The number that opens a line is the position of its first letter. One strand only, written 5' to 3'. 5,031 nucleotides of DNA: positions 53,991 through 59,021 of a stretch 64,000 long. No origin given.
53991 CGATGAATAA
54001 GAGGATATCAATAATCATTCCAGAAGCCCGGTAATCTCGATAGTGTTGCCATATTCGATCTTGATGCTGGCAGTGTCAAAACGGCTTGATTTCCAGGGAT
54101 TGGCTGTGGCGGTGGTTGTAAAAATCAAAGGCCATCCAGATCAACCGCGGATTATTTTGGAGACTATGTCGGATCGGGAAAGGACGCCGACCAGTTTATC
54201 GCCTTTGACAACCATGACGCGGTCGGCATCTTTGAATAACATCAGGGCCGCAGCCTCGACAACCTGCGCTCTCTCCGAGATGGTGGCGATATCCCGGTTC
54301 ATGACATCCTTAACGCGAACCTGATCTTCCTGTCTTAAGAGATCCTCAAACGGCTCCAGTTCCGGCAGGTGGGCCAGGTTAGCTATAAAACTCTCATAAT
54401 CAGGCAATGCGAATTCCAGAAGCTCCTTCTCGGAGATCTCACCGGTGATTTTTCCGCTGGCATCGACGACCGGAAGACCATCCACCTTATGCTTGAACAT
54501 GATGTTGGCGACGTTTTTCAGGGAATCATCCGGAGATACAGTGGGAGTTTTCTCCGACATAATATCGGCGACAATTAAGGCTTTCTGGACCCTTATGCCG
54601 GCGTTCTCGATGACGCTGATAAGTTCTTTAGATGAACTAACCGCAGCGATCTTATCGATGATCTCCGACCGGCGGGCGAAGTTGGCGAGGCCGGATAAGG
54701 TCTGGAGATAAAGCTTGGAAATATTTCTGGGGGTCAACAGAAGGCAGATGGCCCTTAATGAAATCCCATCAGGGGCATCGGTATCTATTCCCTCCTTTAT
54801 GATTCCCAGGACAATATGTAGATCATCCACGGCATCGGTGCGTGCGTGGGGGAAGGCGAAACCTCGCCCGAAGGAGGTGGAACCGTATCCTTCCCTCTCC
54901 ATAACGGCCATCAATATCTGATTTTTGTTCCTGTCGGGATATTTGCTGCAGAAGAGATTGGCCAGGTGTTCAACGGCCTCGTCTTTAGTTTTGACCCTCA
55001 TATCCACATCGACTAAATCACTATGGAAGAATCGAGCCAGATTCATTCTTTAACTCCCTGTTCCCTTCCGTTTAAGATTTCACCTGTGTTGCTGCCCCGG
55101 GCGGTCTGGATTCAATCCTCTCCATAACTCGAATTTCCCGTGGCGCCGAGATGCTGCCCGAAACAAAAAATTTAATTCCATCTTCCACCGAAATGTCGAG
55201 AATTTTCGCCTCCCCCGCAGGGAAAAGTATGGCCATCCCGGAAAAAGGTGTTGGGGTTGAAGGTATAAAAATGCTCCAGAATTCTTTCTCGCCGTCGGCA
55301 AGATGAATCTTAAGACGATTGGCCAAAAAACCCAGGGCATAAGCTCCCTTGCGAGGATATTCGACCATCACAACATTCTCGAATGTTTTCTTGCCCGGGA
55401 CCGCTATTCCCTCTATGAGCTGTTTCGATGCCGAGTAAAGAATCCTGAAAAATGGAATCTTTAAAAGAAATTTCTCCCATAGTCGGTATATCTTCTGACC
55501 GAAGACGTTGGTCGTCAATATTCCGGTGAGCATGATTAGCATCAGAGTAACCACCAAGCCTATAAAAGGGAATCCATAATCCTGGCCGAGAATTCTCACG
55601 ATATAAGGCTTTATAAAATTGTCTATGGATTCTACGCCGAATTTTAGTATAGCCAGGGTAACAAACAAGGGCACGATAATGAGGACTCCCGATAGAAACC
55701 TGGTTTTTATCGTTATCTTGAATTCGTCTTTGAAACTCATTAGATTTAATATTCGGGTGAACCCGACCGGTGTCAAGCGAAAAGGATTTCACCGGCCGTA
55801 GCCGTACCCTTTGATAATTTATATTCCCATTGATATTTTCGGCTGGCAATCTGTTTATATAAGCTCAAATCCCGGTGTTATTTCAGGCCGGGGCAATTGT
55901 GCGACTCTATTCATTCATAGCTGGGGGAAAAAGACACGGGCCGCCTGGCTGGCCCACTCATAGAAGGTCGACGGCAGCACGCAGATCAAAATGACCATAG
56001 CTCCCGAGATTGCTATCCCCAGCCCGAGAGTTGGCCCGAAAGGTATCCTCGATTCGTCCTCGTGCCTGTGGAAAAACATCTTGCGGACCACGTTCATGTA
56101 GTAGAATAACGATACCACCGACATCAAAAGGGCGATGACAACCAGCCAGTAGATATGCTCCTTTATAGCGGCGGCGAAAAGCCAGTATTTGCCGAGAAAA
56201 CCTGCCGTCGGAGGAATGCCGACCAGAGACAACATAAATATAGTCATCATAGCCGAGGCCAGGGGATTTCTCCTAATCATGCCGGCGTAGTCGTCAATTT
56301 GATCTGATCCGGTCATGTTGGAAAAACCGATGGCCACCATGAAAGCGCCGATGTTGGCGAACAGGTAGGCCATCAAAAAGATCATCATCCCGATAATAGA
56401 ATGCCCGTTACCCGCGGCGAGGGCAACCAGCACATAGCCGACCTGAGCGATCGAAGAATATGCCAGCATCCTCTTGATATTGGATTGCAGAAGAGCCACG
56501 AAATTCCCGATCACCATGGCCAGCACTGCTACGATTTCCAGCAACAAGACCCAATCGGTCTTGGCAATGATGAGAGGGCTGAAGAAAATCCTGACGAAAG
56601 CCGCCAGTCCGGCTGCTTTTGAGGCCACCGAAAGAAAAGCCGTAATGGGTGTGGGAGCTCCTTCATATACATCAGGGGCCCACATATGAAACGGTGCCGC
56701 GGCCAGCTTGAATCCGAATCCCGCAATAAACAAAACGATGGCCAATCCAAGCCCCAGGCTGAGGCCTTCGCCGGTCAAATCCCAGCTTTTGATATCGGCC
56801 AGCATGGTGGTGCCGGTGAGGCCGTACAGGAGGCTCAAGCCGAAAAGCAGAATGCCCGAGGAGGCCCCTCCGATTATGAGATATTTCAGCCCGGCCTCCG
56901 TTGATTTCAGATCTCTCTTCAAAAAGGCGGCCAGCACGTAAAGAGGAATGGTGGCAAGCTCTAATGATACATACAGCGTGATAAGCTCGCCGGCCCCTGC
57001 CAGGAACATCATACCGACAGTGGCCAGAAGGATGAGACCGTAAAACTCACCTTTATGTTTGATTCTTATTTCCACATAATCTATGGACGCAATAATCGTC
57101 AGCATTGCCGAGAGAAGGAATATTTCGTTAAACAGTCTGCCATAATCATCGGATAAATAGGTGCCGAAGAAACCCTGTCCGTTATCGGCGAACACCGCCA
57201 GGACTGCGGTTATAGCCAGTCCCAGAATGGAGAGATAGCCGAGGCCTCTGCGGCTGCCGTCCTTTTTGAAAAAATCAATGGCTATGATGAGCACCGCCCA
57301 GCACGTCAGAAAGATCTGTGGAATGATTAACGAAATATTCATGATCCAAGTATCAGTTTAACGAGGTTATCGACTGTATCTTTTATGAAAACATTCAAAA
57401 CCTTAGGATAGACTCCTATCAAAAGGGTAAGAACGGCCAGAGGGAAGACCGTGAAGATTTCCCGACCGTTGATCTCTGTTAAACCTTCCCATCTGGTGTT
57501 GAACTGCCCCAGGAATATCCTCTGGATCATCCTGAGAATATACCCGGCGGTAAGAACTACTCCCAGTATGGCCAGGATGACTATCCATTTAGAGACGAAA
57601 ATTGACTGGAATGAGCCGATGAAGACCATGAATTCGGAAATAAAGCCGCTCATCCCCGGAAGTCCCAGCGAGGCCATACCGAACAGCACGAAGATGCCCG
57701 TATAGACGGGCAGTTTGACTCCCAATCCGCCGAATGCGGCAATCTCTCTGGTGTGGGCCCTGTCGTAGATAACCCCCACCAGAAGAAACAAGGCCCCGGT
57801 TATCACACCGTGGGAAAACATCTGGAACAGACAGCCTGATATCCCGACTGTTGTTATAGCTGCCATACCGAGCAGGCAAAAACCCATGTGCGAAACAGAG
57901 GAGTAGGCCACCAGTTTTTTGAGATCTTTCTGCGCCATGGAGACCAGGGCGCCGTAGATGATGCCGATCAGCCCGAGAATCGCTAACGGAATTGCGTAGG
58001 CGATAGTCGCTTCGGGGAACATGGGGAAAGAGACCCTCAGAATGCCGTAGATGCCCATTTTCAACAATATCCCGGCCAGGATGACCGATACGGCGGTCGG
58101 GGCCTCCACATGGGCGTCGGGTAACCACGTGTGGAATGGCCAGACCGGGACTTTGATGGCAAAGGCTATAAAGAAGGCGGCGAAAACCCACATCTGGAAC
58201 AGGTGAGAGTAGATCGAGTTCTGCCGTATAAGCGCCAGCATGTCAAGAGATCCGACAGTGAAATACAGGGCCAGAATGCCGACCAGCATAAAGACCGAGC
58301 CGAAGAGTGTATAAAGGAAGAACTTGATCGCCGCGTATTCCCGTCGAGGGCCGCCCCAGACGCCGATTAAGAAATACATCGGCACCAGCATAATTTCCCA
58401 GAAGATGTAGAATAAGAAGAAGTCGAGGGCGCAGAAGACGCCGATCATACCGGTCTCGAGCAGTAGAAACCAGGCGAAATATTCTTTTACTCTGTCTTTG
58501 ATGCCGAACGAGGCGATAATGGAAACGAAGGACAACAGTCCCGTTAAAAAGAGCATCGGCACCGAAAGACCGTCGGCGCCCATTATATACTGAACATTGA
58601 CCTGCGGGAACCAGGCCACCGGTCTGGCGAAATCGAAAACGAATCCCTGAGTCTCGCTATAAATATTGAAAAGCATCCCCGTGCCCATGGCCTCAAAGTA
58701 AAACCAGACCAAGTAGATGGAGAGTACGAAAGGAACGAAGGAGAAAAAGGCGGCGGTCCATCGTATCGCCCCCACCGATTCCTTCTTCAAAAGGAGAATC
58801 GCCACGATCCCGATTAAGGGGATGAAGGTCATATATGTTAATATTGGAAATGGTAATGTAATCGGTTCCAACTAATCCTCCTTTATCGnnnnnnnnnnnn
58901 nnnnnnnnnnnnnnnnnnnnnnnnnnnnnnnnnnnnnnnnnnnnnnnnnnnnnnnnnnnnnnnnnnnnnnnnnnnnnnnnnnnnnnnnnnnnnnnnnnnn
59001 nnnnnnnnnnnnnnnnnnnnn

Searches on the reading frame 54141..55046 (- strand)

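Call 3: search_protein_families(library=pfam, proteins=[window:54141-55046:-], max_evalue=0.01)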
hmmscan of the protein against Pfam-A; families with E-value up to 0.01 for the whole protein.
window:54141-55046:- (301 aa): 2 families
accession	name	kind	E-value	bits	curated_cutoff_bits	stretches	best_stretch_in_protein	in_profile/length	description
PF00359.27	PTS_EIIA_2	-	1.1e-25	90.8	27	1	6-148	2-143/144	Phosphoenolpyruvate-dependent sugar phosphotransferase system, EIIA 2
PF00571.33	CBS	-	4.6e-24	84.9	24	2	159-212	1-54/57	CBS domain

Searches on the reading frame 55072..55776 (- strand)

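Call 3: search_protein_families(library=pfam, proteins=[window:55072-55776:-], max_evalue=0.01)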
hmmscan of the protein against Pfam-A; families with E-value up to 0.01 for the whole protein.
window:55072-55776:- (234 aa): 1 family
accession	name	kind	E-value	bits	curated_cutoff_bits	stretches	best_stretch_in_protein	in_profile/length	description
PF04367.18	DUF502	-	2.8e-28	98.4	23.8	1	75-179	1-107/107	Protein of unknown function (DUF502)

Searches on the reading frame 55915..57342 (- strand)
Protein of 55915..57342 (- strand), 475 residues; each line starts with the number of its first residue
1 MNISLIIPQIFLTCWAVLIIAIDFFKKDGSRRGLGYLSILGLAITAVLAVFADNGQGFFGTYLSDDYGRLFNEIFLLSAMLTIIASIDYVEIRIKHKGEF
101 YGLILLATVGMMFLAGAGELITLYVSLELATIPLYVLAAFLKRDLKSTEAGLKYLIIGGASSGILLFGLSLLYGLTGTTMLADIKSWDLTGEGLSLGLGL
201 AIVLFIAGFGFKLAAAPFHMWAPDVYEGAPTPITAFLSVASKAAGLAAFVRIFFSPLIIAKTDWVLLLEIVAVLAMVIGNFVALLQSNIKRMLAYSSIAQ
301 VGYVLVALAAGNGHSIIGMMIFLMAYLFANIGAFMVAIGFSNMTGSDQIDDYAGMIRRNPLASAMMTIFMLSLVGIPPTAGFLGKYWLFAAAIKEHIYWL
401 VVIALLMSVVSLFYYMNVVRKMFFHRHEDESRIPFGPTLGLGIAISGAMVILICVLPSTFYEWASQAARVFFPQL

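Call 3: search_protein_families(library=pfam, proteins=[window:55915-57342:-], max_evalue=0.01)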
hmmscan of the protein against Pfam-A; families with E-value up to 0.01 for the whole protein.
window:55915-57342:- (475 aa): 1 family
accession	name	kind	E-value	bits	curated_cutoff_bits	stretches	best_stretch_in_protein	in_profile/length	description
PF00361.26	Proton_antipo_M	-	9.1e-78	261.9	21.5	1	117-410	1-293/294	NADH:quinone oxidoreductase/Mrp antiporter, TM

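Call 4: search_protein_families(library=ncbifam, proteins=[window:55915-57342:-], max_evalue=0.01)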
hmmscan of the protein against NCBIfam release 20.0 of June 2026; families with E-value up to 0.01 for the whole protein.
window:55915-57342:- (475 aa): 76 families (the best 25 are shown)
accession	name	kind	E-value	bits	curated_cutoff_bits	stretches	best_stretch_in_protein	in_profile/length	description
NF004440.0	PRK05777.1-3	equivalog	2e-130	435.9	519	1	2-472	7-477/477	NADH-quinone oxidoreductase subunit NuoN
TIGR01770.1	NDH_I_N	subfamily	3.6e-126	421.9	332.6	1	5-460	3-471/472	NADH-quinone oxidoreductase subunit NuoN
NF002701.0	PRK02504.1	equivalog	2.5e-123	412.3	569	1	2-431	11-442/513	NAD(P)H-quinone oxidoreductase subunit N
NF004442.0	PRK05777.1-5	equivalog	8.2e-113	377.9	523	1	2-468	7-478/483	NADH-quinone oxidoreductase subunit NuoN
NF004446.0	PRK05777.2-4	equivalog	7.7e-106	355.2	590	1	3-465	11-492/502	NADH-quinone oxidoreductase subunit NuoN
NF004441.0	PRK05777.1-4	equivalog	1.5e-101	340.6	477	1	95-469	142-521/524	NADH-quinone oxidoreductase subunit NuoN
NF004443.0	PRK05777.2-1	equivalog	3.9e-88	296.8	626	1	4-463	12-487/506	NADH-quinone oxidoreductase subunit NuoN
NF004445.0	PRK05777.2-3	equivalog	1.5e-84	284.7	408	1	2-456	6-462/475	NADH-quinone oxidoreductase subunit NuoN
NF004439.0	PRK05777.1-1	equivalog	5.3e-83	279.6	531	1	17-459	23-473/485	NADH-quinone oxidoreductase subunit NuoN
NF004444.0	PRK05777.2-2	equivalog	1e-78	265.6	496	1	1-430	12-450/496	NADH-quinone oxidoreductase subunit NuoN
NF004447.0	PRK05777.2-5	equivalog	1.3e-64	219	547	1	5-437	3-436/458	NADH-quinone oxidoreductase subunit NuoN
NF006241.0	PRK08377.1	equivalog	2.4e-60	205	645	1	68-469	80-475/494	NADH dehydrogenase subunit N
NF006240.0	PRK08376.1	subfamily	5.4e-52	177.4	662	1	74-459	98-494/521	putative monovalent cation/H+ antiporter subunit D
NF004448.0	PRK05777.2-6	equivalog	2.5e-51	175.2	869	1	2-426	14-445/492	NADH-quinone oxidoreductase subunit NuoN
NF009305.0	PRK12662.1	equivalog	2.9e-48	164.8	700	1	74-429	88-443/492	putative monovalent cation/H+ antiporter subunit D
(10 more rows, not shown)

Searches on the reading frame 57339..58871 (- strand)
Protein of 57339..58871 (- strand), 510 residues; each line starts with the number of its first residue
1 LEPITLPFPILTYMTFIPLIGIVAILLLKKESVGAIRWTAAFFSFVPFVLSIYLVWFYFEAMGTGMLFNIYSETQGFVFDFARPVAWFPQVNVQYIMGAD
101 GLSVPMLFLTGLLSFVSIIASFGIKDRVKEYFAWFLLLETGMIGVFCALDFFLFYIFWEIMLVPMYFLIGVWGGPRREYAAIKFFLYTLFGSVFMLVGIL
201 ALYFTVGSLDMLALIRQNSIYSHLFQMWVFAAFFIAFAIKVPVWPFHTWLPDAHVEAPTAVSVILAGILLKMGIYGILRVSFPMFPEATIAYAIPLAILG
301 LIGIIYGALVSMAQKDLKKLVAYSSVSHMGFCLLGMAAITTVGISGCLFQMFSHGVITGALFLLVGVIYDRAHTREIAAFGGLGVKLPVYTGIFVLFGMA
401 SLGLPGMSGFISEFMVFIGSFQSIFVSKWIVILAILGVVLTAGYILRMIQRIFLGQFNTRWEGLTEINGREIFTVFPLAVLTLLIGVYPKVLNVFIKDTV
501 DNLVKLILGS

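Call 3: search_protein_families(library=pfam, proteins=[window:57339-58871:-], max_evalue=0.01)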
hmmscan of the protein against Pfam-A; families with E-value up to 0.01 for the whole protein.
window:57339-58871:- (510 aa): 2 families
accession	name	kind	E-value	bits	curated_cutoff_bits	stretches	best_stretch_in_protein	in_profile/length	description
PF00361.26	Proton_antipo_M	-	2.7e-80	270.2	21.5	1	148-440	1-293/294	NADH:quinone oxidoreductase/Mrp antiporter, TM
PF01059.23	Oxidored_q5_N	-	0.0012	19.3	22.7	1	90-137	50-98/110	NADH-ubiquinone oxidoreductase chain 4, amino terminus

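Call 4: search_protein_families(library=ncbifam, proteins=[window:57339-58871:-], max_evalue=0.01)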
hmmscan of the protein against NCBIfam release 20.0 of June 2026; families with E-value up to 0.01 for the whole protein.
window:57339-58871:- (510 aa): 73 families (the best 25 are shown)
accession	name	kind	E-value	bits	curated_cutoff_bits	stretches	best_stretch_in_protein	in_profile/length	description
TIGR01972.1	NDH_I_M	subfamily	1.7e-175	584.4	263.8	1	11-505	1-484/486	NADH-quinone oxidoreductase subunit M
NF004499.0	PRK05846.1-3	equivalog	8.7e-156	519.5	585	1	8-505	4-486/502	NADH-quinone oxidoreductase subunit M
NF004501.0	PRK05846.1-5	subfamily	1.7e-139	465.8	598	1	8-507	4-487/492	NADH-quinone oxidoreductase subunit M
NF009212.0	PRK12561.1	subfamily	6.7e-135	450.8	645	1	7-496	5-488/531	NAD(P)H-quinone oxidoreductase subunit 4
NF004500.0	PRK05846.1-4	equivalog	2e-130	435.9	550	1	8-506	4-505/525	NADH-quinone oxidoreductase subunit M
NF004505.0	PRK05846.2-5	equivalog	3e-129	432.1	700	1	10-507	4-485/508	NADH-quinone oxidoreductase subunit M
NF002713.0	PRK02546.1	subfamily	8e-121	404.1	827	1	6-506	6-501/533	NAD(P)H-quinone oxidoreductase subunit 4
NF004506.0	PRK05846.2-6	equivalog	8.5e-118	394.7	789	1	6-504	2-491/493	NADH-quinone oxidoreductase subunit M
NF005060.0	PRK06473.1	equivalog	3e-110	369.3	747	1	11-504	2-482/500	NADH-quinone oxidoreductase subunit M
NF004498.0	PRK05846.1-1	equivalog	4.1e-108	362.4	614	1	10-501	2-494/509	NADH-quinone oxidoreductase subunit M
NF004504.0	PRK05846.2-3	equivalog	1.7e-103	347.4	785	1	8-497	9-488/499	NADH-quinone oxidoreductase subunit M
NF004502.0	PRK05846.2-1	equivalog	2.2e-101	340.1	791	1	10-503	5-497/500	NADH-quinone oxidoreductase subunit M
NF005611.0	PRK07363.1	equivalog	1.5e-100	337.1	764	1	11-507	2-485/501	NADH-quinone oxidoreductase subunit M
NF004503.0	PRK05846.2-2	subfamily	6e-70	236.8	720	1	66-493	45-479/490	NADH-quinone oxidoreductase subunit M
NF006419.0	PRK08668.1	equivalog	1e-63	216.1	617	1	92-501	61-479/613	NADH dehydrogenase subunit M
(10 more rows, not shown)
